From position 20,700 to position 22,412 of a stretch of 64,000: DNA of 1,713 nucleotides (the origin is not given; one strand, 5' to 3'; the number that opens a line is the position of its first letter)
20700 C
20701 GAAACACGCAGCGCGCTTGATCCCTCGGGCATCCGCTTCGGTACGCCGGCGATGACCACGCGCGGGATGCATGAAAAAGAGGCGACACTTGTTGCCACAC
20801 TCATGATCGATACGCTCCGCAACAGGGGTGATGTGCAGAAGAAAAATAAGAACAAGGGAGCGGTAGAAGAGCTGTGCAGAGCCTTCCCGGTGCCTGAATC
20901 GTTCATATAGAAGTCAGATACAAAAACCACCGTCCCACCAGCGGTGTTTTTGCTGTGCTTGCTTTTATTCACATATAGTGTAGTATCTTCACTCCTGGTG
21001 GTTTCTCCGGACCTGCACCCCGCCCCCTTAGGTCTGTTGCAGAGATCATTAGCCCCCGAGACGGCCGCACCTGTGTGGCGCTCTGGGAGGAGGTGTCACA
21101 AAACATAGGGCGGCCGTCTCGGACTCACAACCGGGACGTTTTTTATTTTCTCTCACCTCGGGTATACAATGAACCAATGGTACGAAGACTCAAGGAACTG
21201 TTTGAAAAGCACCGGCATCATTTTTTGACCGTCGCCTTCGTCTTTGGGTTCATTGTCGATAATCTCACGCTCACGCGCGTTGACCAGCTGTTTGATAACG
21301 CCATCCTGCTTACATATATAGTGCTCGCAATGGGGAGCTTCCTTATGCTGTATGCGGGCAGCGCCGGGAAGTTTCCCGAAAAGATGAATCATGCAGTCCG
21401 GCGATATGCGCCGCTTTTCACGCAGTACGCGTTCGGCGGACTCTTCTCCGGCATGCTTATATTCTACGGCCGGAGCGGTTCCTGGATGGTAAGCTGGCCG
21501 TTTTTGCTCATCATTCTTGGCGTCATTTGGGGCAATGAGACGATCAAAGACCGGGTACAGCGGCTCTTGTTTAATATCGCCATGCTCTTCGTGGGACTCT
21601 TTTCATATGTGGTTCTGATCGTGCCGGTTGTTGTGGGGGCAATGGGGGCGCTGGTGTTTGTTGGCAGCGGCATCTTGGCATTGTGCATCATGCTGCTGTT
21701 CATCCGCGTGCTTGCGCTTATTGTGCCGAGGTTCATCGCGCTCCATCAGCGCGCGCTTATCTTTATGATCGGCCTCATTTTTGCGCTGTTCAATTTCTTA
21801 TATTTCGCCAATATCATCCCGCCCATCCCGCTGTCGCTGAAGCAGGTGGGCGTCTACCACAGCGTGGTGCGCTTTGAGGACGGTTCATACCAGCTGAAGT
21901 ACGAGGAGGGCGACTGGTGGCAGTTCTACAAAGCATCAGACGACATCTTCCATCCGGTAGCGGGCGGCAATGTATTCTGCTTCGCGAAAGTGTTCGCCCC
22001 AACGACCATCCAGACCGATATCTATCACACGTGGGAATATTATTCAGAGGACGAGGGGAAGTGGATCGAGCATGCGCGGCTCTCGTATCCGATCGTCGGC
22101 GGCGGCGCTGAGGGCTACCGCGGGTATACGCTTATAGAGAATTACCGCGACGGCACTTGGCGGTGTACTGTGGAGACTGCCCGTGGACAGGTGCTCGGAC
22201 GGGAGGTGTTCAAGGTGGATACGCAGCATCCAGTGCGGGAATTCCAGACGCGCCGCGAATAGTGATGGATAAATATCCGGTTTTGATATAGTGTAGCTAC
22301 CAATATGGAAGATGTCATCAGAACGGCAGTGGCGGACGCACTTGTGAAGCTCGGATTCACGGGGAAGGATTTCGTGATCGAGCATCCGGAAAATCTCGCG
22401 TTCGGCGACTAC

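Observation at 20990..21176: Attenuator or riboswitch-like leader with competing antiterminator and terminator helices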

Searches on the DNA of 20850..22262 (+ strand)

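Call 4: search_rna_families(source=window, start=20850, end=21300, threshold=evalue, max_evalue=10, show_alignments=3)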
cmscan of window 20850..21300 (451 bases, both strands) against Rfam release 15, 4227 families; matches with E-value up to 10: 3.
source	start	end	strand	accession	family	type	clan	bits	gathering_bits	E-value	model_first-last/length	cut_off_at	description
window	21055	21123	-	RF00639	mir-515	Gene; miRNA;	CL00096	16.7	68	2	1-87/87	no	mir-515 microRNA precursor family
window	20886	20951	+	RF02083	OrzO-P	Gene; antitoxin;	-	15.4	60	7.8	1-76/76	no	OrzO-P RNA antitoxin family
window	21078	21146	+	RF02985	ftsZ-DE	Gene; sRNA;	-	13.9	72.2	4.5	1-69/69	no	ftsZ-DE RNA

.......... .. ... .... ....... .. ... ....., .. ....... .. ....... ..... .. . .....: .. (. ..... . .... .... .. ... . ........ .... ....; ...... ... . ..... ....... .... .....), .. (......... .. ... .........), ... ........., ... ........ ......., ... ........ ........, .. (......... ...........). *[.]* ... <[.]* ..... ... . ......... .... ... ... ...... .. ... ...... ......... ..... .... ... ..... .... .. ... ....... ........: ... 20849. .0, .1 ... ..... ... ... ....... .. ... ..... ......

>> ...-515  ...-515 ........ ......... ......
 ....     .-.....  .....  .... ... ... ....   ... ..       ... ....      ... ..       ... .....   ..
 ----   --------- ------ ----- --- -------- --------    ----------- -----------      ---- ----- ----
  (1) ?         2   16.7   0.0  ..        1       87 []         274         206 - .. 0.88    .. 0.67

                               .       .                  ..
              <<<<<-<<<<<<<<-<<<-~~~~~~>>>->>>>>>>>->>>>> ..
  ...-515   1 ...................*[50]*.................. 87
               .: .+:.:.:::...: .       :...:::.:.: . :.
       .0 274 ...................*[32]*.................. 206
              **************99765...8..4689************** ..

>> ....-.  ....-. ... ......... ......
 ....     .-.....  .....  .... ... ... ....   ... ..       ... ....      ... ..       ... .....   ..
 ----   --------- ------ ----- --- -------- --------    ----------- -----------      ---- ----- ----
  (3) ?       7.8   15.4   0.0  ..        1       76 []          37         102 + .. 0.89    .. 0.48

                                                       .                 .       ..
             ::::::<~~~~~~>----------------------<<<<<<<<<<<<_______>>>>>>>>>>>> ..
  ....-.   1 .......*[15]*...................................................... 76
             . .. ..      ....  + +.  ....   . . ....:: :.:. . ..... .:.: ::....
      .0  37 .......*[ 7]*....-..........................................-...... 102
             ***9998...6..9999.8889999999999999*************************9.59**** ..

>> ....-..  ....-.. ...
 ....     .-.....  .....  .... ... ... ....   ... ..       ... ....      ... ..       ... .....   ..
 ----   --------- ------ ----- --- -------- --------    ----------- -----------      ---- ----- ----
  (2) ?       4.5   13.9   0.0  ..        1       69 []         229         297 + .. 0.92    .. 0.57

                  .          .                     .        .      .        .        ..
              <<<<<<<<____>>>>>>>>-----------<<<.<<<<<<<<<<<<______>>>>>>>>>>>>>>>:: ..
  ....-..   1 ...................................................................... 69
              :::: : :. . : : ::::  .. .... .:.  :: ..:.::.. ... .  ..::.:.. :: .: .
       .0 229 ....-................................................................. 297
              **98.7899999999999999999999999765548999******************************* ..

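Call 57: build_rna_model(alignment_id=A3)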
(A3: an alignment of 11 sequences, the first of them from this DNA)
Model R1 built from alignment A3 (11 sequences, 107 columns); structure: RNAalifold consensus.
model positions 90; base pairs 21; branch points 1; effective number of sequences 2.6; information 0.633 bits per position. Calibrated on 0.2 Mb of random sequence (short: E-values are rough).
structure used (alignment columns):
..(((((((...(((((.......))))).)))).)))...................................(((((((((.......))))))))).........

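Call 59: search_with_rna_model(model_id=R1, sources=[window, L001, L002, L003, L004, L005, L006, L007, L008, L009, L010, L011, L012, L013, L014, L015, L016, L017, L018, L019, L020, L021, L022, L023, L024, L025, L026, L027, L028, L029, L030, L031, L032, L033, L034, L035, L036, L037, L038, L039, L040, L041, L042, L043, L044, L045, L046, L047, L048, L049, L050, L051, L052, L053, L054, L055, L056, L057, L058, L059, L060, L061, L062, L063, L064, L065, L066, L067, L068, L069, L070, L071, L072, L073, L074, L075, L076, L077, L078, L079, L080, L081, L082, L083, L084, L085, L086, L087, L088, L089, L090, L091, L095, L098, L099, L100, L101, L102, L103], max_evalue=10)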
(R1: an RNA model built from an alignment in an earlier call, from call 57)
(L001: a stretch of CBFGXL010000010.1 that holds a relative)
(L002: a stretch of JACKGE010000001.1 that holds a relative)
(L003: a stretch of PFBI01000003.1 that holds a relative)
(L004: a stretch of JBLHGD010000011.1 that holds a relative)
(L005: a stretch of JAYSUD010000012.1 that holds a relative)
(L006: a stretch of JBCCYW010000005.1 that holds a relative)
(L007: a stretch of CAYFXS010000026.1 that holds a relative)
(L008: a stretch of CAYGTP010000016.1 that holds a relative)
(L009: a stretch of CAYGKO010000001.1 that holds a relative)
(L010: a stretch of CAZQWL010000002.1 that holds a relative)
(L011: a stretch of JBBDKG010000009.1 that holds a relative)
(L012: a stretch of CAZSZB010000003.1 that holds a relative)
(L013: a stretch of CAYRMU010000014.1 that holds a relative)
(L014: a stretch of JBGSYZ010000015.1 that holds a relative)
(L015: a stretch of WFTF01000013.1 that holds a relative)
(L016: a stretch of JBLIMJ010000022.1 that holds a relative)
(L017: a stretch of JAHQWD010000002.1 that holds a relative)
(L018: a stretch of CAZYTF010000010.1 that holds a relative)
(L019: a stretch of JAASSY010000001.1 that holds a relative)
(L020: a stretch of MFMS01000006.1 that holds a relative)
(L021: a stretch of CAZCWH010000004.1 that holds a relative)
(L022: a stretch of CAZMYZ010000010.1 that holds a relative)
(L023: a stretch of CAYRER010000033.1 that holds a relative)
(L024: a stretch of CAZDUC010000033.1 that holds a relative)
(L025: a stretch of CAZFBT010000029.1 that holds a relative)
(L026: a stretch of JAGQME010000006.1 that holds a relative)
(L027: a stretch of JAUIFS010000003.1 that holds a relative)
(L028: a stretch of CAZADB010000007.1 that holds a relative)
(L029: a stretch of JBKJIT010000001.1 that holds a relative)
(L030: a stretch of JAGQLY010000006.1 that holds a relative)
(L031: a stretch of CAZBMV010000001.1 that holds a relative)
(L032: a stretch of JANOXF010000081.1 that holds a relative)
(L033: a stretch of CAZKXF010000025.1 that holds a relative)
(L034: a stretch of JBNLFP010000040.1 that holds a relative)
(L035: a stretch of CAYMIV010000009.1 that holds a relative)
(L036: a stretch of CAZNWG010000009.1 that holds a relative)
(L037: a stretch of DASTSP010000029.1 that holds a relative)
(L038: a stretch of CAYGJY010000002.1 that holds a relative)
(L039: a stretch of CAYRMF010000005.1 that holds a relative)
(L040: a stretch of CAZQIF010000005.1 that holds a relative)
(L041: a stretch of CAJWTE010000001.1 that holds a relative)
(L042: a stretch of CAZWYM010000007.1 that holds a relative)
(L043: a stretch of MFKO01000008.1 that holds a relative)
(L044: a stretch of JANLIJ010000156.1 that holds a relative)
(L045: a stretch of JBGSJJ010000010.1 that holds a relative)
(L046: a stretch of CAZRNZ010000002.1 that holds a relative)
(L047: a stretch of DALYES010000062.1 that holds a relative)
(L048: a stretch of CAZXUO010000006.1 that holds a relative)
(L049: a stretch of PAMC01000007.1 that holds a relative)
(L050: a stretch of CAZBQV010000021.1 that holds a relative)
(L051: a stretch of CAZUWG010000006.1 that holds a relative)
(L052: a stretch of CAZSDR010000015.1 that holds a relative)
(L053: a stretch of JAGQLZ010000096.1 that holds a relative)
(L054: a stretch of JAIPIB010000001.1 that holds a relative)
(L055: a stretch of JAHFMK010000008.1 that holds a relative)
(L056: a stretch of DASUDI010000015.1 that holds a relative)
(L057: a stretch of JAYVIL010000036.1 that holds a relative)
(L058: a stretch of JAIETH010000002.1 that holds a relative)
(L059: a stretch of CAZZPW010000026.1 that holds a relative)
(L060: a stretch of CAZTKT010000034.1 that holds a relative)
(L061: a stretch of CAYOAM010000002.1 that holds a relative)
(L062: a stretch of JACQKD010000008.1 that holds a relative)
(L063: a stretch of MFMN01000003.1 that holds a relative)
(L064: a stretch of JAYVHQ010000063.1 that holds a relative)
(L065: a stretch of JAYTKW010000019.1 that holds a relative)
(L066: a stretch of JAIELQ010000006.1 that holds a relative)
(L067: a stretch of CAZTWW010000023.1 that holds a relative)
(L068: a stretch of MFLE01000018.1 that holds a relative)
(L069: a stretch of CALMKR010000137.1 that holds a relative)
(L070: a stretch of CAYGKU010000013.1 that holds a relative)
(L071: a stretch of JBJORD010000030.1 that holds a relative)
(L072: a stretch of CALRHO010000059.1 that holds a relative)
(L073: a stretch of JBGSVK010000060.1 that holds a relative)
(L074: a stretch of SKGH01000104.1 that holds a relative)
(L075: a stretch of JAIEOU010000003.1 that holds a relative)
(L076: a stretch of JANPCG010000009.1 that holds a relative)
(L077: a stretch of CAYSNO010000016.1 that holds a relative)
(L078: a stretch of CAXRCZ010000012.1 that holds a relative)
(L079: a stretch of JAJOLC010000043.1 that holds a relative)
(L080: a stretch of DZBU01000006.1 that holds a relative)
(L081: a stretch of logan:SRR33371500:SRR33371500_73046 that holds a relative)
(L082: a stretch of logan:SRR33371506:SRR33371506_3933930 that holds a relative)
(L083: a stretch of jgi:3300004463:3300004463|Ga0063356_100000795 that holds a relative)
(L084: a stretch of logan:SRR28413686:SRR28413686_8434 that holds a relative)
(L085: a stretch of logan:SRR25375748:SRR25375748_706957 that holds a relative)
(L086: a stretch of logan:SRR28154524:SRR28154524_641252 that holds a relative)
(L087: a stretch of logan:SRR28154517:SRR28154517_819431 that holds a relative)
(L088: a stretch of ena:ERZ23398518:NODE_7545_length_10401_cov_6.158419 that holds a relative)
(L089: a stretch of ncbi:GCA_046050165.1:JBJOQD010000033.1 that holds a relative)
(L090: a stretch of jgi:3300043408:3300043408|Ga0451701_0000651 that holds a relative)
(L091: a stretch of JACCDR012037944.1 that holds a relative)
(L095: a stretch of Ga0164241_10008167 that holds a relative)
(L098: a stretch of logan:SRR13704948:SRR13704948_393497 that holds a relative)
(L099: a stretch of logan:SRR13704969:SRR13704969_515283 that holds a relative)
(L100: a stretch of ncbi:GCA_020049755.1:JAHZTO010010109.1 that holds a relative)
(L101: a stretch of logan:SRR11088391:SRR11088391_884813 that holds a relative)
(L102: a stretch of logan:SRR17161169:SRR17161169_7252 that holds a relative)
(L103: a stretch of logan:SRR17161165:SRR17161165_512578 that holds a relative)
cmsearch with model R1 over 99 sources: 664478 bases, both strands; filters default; matches with E-value up to 10: 23.
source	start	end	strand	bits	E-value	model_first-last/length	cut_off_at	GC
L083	2307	2386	+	84.2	1.5e-19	1-90/90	no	0.6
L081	2321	2405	+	83.7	2e-19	1-90/90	no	0.59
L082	2295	2379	+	83.7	2e-19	1-90/90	no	0.59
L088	2378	2474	+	81.1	1e-18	1-90/90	no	0.59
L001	2351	2447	+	80.9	1.1e-18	1-90/90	no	0.59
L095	4058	4154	+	80.9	1.2e-18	1-90/90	no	0.58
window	21052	21144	+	76.6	1.5e-17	1-90/90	no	0.63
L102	1304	1397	+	71.1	4.4e-16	1-90/90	no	0.53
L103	338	431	+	71.1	4.4e-16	1-90/90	no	0.53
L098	1379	1470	+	69.2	1.5e-15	1-90/90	no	0.57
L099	1379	1470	+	69.2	1.5e-15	1-90/90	no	0.57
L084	2343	2435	+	66.9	6e-15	1-90/90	no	0.59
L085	2343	2435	+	66.9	6e-15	1-90/90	no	0.59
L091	3053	3131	+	66.8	6.1e-15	1-90/90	no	0.57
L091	2890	2969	+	64.5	2.5e-14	1-90/90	no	0.64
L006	2863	2921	+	22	0.0047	1-90/90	no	0.47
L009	2376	2445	+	14.4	0.52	1-90/90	no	0.47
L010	2834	2911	+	13.7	0.79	1-90/90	no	0.55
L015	2715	2797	+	13.2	1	1-90/90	no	0.58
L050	420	505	+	10.2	6.4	1-90/90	no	0.53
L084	2304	2417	-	10.1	7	1-90/90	no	0.67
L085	2304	2417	-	10.1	7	1-90/90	no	0.67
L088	1934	1968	+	9.9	7.7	49-83/90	no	0.51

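Call 70: search_rna_families(sources=[L001, L081, L083, L084, L088, L091, L095, L098, L102, L006, L007, L010, L015, L019, L053, L064, L065, L066, L077, L045], threshold=gathering)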
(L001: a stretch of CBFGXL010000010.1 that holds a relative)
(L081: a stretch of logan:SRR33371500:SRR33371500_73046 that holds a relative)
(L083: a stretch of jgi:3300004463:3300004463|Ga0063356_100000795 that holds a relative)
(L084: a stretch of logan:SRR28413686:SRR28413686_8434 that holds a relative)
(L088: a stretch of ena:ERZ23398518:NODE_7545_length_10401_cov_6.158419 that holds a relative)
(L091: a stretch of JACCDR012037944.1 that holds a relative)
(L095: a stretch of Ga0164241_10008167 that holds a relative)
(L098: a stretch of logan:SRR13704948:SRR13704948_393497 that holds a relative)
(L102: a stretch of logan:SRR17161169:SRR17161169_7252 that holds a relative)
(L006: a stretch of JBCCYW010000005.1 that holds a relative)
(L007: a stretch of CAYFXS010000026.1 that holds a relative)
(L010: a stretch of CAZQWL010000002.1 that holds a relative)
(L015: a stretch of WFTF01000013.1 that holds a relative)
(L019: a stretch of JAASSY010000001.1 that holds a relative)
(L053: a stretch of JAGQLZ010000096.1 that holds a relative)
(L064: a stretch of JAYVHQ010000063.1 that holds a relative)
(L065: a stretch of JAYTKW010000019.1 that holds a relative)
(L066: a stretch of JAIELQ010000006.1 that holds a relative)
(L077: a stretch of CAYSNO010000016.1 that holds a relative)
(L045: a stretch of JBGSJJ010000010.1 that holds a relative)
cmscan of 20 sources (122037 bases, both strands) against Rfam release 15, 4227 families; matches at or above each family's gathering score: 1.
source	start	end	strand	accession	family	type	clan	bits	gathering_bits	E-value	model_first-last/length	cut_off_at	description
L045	2855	2927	+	RF00519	suhB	Gene; sRNA;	CL00108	58.8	41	2.9e-09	1-77/77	no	Makes More Granules Regulator RNA (mmgR)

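Call 71: search_rna_families(sources=[L052, L026, L038, L015, L019, L053, L064, L027, L076, L006], threshold=evalue, max_evalue=0.5)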
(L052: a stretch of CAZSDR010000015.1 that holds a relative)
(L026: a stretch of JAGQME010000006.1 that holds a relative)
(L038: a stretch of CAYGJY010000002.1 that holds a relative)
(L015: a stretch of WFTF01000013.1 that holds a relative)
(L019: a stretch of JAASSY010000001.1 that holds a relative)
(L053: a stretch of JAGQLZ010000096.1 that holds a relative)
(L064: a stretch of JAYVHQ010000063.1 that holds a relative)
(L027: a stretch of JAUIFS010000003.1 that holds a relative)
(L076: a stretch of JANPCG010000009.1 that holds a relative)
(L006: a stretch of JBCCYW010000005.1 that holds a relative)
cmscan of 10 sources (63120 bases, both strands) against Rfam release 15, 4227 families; matches with E-value up to 0.5: 4.
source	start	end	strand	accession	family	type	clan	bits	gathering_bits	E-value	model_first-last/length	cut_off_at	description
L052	2837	2935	+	RF00519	suhB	Gene; sRNA;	CL00108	35.9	41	0.0011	1-77/77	no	Makes More Granules Regulator RNA (mmgR)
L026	2835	2890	+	RF02784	SorX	Gene; sRNA;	-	33.3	46.6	0.00033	1-73/73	no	Singlet oxygen resistance RNA X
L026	2829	2900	+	RF00519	suhB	Gene; sRNA;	CL00108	29.8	41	0.038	1-77/77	no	Makes More Granules Regulator RNA (mmgR)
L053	43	166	-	RF01808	MicX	Gene; sRNA;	-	24.2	75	0.35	1-194/194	no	MicX Vibrio cholerae sRNA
